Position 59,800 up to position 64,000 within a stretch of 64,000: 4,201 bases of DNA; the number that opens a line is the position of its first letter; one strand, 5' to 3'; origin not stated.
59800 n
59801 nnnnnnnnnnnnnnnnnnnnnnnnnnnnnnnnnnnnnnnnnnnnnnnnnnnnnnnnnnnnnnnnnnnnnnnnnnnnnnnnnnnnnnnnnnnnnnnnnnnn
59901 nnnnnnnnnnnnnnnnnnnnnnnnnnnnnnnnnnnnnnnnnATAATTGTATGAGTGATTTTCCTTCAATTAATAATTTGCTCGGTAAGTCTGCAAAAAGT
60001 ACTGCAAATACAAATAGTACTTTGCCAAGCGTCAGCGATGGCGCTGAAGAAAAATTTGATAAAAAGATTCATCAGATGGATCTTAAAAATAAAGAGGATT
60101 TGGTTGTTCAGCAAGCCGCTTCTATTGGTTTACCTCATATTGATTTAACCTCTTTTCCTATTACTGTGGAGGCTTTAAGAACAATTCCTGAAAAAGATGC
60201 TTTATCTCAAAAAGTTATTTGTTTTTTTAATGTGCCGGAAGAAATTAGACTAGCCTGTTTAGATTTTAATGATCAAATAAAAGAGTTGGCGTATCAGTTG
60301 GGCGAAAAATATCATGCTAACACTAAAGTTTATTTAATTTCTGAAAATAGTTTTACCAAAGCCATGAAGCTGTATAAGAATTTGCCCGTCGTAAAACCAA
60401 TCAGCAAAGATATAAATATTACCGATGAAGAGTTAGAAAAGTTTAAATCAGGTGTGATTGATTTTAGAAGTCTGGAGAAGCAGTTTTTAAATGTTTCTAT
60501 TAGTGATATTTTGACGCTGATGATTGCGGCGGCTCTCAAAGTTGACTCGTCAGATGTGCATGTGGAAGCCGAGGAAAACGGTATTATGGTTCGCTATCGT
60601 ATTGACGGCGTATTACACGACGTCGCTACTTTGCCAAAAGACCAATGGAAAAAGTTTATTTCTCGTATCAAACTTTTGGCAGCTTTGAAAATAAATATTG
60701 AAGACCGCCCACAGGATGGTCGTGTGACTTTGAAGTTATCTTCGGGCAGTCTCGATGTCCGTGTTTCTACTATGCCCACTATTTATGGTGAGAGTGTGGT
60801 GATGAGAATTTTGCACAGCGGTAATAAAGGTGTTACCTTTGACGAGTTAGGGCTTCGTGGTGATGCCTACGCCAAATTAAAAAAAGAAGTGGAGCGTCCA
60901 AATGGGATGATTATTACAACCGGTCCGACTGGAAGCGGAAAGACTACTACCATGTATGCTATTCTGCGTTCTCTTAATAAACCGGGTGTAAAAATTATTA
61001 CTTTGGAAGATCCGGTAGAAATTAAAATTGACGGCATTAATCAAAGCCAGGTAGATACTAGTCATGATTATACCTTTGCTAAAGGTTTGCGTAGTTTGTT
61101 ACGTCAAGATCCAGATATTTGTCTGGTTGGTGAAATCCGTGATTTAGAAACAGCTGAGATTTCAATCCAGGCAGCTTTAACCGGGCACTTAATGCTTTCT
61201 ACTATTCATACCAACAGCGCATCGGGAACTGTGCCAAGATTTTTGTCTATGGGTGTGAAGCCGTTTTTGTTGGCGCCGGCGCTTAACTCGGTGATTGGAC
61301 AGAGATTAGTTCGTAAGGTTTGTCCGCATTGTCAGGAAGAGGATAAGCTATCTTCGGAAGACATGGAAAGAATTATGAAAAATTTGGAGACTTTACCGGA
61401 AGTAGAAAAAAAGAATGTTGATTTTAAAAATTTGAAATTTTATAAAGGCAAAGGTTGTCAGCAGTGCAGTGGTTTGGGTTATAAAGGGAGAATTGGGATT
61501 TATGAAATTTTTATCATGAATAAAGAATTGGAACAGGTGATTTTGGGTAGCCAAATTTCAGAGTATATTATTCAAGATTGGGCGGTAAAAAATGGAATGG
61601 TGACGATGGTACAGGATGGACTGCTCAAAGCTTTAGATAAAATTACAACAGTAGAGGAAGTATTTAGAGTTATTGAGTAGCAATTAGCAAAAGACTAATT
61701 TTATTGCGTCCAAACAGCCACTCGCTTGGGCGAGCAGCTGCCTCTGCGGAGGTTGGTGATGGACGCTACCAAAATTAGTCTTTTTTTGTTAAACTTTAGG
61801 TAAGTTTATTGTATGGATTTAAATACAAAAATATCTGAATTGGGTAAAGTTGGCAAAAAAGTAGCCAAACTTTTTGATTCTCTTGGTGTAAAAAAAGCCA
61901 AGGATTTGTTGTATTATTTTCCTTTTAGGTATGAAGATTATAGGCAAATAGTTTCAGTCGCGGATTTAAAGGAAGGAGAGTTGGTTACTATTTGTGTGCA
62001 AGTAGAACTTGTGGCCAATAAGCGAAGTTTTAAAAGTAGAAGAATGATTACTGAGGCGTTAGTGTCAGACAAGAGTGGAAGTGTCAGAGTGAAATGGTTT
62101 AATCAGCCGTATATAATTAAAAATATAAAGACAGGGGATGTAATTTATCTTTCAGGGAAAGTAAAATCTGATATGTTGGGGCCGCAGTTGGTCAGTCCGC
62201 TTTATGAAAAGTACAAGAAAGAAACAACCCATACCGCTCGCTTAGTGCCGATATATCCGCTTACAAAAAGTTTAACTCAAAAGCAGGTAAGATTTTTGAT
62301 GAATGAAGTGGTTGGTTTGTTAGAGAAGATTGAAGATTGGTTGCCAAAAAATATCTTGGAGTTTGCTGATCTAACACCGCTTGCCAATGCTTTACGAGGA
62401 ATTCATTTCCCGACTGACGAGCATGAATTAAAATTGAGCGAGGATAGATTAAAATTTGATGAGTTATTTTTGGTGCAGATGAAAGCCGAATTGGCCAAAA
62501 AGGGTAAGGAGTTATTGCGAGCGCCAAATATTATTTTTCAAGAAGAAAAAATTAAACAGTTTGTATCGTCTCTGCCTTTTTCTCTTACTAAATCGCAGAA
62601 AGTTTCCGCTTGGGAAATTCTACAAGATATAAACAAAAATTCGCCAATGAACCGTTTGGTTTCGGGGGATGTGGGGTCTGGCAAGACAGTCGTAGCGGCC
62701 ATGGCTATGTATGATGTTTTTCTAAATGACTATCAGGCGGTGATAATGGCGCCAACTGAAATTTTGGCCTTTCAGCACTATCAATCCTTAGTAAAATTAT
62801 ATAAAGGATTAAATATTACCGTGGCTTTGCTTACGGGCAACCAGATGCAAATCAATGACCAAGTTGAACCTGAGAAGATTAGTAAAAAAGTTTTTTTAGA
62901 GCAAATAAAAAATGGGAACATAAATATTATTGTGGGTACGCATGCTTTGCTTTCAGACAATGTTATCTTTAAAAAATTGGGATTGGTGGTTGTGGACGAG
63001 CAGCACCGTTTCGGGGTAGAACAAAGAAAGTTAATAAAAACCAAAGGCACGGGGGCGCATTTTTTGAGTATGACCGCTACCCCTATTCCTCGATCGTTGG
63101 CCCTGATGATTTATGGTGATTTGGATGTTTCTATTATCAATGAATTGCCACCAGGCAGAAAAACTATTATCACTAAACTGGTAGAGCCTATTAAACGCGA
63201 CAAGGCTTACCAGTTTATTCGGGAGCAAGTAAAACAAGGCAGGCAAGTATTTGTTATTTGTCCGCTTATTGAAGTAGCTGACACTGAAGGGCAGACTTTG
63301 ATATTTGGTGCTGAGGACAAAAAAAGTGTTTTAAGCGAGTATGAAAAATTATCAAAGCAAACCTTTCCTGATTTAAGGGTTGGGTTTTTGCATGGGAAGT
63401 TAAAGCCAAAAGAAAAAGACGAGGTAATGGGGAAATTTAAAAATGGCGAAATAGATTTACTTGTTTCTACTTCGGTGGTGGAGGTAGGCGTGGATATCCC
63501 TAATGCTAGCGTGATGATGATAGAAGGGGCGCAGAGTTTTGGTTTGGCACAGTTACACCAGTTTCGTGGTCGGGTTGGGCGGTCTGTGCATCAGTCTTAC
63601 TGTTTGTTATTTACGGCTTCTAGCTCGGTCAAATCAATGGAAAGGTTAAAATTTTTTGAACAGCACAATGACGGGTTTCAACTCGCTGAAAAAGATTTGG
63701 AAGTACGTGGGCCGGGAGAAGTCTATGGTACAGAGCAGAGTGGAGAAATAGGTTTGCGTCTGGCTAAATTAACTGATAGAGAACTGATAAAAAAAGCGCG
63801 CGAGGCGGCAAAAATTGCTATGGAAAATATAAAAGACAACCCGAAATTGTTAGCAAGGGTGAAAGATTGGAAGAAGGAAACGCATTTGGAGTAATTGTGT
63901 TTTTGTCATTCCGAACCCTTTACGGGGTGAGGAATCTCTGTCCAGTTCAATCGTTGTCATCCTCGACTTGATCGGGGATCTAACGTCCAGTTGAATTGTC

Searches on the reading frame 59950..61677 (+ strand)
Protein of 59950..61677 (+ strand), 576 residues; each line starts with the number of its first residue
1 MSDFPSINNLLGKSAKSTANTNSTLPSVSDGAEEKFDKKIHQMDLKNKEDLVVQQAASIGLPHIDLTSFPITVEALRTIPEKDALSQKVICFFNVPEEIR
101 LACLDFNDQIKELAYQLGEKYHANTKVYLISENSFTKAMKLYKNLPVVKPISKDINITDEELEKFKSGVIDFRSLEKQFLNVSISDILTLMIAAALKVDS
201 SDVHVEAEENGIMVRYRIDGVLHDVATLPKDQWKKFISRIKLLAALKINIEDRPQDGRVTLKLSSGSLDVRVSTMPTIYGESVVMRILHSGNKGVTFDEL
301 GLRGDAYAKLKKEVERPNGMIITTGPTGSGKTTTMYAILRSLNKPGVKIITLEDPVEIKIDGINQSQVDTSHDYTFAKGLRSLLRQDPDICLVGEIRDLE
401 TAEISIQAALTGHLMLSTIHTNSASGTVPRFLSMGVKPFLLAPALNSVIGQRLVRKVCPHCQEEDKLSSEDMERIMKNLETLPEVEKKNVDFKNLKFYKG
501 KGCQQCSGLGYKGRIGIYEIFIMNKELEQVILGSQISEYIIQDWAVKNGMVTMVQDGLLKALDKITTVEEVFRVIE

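Call 124: search_protein_families(library=pfam, proteins=[window:59950-61677:+], max_evalue=0.00001)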
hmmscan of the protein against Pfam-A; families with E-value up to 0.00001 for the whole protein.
window:59950-61677:+ (576 aa): 1 family
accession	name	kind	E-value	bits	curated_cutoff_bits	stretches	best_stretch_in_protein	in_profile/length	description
PF00437.27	T2SSE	-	3.3e-119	398.3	24.9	1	184-573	8-370/370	Type II/IV secretion system protein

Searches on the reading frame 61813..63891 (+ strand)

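Call 125: search_protein_families(library=pfam, proteins=[window:61813-63891:+], max_evalue=0.00001)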
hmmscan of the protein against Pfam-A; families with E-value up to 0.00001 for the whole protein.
window:61813-63891:+ (693 aa): 6 families
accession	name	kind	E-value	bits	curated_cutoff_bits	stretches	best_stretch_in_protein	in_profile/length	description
PF17191.10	RecG_wedge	-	7.4e-31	107.4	23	1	12-168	7-160/162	RecG wedge domain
PF00270.35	DEAD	-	9.8e-24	84.4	26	1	279-428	15-163/167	DEAD/DEAH box helicase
PF00271.37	Helicase_C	-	4.6e-22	78.8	23.5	1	486-591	10-109/110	Helicase conserved C-terminal domain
PF04851.21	ResIII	-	2e-12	47.8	22.5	1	257-424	3-162/164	Type III restriction enzyme, res subunit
PF19833.4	RecG_dom3_C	-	5.4e-09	36.4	26.8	1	619-672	2-57/87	ATP-dependent DNA helicase RecG, domain 3, C-terminal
PF01336.31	tRNA_anti-codon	-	6.4e-08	32.9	27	1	67-126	10-67/75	OB-fold nucleic acid binding domain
